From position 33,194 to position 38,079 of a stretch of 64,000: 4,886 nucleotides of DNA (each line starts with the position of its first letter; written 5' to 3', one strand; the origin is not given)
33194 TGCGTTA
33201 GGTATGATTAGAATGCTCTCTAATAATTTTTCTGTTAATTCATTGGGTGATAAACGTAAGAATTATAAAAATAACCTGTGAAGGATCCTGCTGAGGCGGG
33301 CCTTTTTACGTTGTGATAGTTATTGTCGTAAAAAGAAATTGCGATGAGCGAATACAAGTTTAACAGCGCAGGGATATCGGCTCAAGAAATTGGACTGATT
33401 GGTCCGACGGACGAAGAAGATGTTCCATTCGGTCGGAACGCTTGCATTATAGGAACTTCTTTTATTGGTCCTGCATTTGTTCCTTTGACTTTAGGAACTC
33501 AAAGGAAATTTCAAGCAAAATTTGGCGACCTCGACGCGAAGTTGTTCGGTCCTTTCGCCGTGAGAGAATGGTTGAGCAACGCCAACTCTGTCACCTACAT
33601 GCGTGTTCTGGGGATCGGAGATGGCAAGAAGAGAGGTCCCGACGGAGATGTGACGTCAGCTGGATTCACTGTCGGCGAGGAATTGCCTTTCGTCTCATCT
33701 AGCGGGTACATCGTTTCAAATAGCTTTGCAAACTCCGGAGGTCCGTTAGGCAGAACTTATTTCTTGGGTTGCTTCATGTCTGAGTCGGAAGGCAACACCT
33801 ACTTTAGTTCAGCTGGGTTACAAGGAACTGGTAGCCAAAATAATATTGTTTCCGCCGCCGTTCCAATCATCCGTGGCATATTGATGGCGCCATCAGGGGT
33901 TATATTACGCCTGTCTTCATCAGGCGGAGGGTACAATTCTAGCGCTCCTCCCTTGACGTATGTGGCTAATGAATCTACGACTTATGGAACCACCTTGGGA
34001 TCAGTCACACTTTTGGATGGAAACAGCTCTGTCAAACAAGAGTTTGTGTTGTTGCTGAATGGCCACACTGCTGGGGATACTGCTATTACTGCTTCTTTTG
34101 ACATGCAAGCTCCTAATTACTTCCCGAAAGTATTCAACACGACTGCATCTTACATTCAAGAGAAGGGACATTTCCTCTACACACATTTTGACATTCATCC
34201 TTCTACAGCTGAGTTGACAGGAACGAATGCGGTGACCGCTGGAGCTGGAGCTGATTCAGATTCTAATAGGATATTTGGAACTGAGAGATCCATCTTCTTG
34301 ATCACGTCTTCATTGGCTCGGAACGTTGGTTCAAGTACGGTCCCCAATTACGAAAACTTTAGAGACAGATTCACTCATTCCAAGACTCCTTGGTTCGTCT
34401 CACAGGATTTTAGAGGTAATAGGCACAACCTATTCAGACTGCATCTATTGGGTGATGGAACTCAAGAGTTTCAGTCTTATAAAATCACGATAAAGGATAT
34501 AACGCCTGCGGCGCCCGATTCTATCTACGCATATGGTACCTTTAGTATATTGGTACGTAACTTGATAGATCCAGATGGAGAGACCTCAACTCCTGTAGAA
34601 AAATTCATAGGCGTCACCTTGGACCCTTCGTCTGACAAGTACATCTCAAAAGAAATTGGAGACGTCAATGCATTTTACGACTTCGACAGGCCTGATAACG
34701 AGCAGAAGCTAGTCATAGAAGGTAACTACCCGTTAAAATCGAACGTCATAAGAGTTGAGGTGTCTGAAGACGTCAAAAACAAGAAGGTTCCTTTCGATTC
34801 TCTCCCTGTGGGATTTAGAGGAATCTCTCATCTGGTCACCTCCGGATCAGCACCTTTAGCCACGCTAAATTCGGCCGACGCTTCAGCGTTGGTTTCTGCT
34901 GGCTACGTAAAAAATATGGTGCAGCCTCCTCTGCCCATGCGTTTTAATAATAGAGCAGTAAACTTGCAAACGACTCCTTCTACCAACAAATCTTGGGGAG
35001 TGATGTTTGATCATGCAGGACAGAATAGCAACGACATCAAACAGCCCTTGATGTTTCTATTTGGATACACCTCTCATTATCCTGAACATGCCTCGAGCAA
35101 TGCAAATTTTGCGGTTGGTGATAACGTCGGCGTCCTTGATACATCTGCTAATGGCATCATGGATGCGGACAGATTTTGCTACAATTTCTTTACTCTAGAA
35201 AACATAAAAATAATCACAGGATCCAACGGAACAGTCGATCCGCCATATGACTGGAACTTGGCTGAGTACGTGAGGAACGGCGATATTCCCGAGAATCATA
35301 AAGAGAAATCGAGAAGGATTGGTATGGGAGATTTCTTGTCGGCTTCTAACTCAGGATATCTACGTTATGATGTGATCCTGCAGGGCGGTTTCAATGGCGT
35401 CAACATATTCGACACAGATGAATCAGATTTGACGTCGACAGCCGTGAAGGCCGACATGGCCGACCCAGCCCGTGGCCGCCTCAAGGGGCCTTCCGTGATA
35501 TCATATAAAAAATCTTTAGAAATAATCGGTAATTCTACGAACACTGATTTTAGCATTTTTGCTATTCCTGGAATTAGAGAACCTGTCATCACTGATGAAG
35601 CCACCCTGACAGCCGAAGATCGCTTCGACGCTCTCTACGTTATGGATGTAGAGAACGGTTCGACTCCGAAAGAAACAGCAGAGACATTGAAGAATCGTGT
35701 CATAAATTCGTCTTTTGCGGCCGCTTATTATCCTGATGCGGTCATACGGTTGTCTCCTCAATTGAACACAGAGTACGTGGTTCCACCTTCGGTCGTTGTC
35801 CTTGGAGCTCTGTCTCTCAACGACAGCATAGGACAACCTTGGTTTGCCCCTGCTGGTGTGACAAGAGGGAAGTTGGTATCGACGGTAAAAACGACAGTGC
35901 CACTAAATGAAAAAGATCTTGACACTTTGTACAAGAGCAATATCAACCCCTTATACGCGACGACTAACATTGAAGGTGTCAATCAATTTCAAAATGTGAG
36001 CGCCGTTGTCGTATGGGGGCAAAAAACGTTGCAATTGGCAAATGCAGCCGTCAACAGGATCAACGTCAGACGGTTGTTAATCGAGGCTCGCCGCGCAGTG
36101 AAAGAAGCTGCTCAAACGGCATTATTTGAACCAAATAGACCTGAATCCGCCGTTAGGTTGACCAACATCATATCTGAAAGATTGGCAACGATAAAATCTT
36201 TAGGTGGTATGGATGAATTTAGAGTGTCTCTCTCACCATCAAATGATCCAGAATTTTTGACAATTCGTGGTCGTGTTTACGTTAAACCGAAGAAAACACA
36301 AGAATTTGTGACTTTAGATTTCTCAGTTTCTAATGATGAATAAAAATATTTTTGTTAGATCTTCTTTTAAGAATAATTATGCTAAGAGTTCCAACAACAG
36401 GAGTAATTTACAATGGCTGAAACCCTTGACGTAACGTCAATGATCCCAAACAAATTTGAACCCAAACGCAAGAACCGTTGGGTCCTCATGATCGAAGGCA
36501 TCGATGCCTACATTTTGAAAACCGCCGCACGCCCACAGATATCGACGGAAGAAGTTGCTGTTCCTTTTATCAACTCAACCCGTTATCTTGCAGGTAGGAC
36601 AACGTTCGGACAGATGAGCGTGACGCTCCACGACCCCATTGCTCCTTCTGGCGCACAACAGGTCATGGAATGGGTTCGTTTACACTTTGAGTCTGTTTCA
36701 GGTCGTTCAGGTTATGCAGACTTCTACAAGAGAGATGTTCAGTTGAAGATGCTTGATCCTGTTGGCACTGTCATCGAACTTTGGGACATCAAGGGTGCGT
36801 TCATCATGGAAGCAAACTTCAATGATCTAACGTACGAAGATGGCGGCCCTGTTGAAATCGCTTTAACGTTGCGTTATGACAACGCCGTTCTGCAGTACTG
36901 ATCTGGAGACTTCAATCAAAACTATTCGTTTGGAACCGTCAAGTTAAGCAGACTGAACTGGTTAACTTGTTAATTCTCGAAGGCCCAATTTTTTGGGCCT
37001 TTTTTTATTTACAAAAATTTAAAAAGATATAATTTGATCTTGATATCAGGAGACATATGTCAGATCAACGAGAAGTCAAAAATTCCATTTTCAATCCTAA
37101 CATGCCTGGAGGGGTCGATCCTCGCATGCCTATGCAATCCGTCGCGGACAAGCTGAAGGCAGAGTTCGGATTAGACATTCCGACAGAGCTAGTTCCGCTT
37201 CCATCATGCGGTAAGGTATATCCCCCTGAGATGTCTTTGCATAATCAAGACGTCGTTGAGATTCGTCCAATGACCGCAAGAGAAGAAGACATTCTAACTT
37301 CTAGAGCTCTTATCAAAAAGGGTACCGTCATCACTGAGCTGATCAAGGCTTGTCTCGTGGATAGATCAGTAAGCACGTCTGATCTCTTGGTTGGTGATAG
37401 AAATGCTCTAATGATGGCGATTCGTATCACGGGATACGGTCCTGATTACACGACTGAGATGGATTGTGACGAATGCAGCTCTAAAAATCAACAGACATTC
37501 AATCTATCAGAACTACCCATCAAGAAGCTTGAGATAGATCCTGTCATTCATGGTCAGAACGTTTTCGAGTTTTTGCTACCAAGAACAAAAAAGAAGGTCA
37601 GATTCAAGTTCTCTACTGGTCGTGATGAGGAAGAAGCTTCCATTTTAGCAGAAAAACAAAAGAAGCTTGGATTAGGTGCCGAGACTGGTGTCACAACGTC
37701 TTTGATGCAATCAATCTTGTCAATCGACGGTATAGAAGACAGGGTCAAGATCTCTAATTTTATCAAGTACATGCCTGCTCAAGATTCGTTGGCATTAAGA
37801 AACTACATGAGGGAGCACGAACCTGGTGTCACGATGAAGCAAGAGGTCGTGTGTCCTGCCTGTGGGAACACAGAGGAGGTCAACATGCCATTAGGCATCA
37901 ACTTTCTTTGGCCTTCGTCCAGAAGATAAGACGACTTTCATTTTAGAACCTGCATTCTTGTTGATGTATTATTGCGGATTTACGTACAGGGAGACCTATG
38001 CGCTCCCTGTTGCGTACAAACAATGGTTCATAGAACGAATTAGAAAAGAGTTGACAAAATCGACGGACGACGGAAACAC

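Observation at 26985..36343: Three tandem full-length tail sheath genes with one tube gene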

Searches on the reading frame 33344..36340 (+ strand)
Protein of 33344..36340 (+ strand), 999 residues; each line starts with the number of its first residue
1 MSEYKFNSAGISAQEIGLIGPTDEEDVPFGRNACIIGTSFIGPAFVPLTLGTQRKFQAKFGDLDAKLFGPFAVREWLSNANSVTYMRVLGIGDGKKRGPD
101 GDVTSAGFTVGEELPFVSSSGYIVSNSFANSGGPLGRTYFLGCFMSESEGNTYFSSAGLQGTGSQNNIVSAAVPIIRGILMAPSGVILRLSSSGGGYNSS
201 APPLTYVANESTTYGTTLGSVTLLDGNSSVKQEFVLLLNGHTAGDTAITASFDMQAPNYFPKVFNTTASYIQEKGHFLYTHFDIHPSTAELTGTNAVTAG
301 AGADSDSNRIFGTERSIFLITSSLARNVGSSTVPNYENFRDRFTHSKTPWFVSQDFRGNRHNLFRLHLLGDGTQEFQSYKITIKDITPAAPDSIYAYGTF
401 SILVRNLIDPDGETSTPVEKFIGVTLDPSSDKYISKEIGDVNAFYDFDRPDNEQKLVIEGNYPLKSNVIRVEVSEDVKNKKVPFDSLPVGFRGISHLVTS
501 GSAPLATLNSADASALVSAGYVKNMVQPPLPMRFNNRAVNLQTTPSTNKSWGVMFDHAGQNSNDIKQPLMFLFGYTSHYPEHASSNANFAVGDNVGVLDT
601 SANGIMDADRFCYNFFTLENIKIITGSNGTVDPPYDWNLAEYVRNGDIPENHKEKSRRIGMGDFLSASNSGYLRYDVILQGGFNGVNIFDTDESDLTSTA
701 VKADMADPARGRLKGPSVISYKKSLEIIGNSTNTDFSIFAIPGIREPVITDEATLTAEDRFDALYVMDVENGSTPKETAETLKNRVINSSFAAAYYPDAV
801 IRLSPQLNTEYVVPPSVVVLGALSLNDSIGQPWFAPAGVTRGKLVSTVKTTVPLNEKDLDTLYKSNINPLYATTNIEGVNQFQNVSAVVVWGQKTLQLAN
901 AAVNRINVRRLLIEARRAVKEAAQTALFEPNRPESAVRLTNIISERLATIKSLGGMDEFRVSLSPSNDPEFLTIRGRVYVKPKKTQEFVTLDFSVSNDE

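Call 76: predict_structure(alignment_id=A2)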
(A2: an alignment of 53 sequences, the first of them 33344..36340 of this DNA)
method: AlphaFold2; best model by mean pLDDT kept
length: 999 residues; sequences in the alignment: 53
mean_pLDDT: 80.1   pTM: 0.78
mean pLDDT of the five models: 80.1, 77.6, 77.6, 73.5, 68.8
residues with pLDDT >= 90: 243; 70-90: 577; 50-70: 107; < 50: 72
segments of 3 or more residues with pLDDT < 50: 1-26, 560-568, 832-841, 875-885, 895-906
pLDDT, mean of each block of 10 residues (from residue 1): 30 34 49 87 89 86 85 87 91 89 88 66 76 85 90 88 75 92 91 75 83 87 75 91 88 87 89 90 86 77 58 84 69 85 92 91 93 73 92 85 86 81 92 92 89 86 88 90 90 90 79 80 86 79 77 70 45 86 87 75 85 93 84 85 89 89 86 91 90 89 85 89 91 81 92 89 86 83 78 87 74 89 71 42 70 83 83 53 56 45 50 79 70 77 86 80 64 77 68 67
secondary structure, 60 per line:
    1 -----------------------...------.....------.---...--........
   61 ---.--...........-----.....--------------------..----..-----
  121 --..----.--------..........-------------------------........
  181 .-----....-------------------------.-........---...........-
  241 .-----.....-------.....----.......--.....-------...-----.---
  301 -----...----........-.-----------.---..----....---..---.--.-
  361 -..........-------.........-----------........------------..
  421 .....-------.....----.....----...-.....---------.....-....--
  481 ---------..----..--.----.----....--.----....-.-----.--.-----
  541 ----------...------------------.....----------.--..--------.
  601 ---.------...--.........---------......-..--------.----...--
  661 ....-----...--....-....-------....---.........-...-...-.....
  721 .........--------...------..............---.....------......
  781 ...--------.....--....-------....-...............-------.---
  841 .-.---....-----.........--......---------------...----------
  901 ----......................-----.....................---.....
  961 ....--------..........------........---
elements in order (helices of 4 or more, strands of 3 or more residues): E33-37 E48-50 H53-60 H68-77 E83-87 E138-147 E173-181 E187-190 E218-225 E229-239 E247-251 H260-263 H268-274 E277-281 E289-291 E313-320 E344-347 E362-371 E379-387 E399-406 E419-425 H434-437 E442-446 E455-459 E469-473 H475-478 H510-513 E551-553 H572-576 E621-624 H634-639 E656-658 H661-664 E675-678 E680-683 H691-694 H698-706 H716-729 E738-740 H747-760 E764-768 H775-783 E792-796 E799-802 E810-813 H815-829 E847-850 H856-864 E867-872 E888-890 H905-926 H932-952 E956-964 E973-982 E989-996

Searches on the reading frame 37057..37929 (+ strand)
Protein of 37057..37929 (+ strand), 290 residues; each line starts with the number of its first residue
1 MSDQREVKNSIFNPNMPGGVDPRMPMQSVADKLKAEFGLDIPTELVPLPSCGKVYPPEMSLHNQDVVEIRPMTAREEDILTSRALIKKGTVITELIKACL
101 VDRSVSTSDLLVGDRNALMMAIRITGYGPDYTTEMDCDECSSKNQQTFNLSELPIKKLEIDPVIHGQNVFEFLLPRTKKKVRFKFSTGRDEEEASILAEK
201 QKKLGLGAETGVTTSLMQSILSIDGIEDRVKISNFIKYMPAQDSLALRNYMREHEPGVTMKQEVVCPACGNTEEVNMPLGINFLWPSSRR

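Call 16: search_protein_families(library=phrogs, proteins=[window:37057-37929:+], max_evalue=0.001)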
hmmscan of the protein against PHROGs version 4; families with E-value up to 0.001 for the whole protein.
window:37057-37929:+ (290 aa): 1 family
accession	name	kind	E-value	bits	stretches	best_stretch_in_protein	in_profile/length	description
phrog_150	-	tail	2.9e-20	73.8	1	42-278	13-226/282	baseplate hub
